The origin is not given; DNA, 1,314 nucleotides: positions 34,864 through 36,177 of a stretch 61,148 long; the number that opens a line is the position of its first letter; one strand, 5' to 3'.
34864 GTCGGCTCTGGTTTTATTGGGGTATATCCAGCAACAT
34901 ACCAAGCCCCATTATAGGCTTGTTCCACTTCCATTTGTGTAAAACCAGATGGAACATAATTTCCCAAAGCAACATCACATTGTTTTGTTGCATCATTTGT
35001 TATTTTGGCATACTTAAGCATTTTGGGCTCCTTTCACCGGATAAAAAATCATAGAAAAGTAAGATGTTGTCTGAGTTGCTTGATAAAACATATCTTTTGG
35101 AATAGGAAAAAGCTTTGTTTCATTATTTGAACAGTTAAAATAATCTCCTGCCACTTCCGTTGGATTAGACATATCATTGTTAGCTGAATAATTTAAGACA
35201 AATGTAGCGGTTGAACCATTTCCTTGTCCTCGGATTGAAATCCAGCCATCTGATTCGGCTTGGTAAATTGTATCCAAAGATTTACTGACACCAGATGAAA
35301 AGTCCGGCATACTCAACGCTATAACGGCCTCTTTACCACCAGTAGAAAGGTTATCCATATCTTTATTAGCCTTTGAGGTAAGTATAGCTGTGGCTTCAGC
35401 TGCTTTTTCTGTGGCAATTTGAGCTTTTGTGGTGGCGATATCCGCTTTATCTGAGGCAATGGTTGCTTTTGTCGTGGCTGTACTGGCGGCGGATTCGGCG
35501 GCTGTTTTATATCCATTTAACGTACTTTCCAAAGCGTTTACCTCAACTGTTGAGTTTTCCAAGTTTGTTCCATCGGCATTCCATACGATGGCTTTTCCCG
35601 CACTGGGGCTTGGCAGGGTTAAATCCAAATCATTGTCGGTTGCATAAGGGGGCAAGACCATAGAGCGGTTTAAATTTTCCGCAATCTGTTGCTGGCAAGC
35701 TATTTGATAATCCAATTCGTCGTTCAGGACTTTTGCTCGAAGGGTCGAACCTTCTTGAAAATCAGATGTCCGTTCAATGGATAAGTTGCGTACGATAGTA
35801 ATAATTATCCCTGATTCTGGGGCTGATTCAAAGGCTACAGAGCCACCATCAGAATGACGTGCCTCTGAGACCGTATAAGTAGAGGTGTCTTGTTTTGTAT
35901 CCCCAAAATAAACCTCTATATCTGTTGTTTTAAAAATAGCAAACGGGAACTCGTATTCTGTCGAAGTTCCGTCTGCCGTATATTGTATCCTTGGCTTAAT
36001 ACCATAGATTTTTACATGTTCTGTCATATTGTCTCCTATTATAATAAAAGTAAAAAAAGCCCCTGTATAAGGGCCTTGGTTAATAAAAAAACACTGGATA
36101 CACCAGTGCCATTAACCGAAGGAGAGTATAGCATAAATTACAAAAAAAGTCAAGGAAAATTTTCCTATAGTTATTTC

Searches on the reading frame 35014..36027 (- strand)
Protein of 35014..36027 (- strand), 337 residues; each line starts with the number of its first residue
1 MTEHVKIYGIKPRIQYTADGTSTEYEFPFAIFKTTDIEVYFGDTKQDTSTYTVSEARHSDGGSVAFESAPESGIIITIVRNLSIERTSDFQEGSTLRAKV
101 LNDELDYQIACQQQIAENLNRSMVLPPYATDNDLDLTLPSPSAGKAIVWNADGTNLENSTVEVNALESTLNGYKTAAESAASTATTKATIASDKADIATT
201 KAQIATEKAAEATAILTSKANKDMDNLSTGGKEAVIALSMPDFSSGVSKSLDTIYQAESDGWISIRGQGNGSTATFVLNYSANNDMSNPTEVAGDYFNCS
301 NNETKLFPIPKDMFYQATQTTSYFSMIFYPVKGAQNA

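Call 10: search_protein_families(library=ncbifam, proteins=[window:35014-36027:-], max_evalue=0.00001)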
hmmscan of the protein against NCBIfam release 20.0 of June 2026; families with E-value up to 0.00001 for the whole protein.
window:35014-36027:- (337 aa): 0 families

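Call 24: search_protein_families(library=pfam, proteins=[window:35014-36027:-], max_evalue=0.00001)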
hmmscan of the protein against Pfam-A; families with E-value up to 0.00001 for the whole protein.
window:35014-36027:- (337 aa): 1 family
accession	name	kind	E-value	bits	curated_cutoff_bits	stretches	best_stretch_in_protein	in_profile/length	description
PF03906.20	Phage_T7_tail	-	3.3e-08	33.8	25.2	1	9-123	4-115/157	Phage T7 tail fibre protein, N-terminal domain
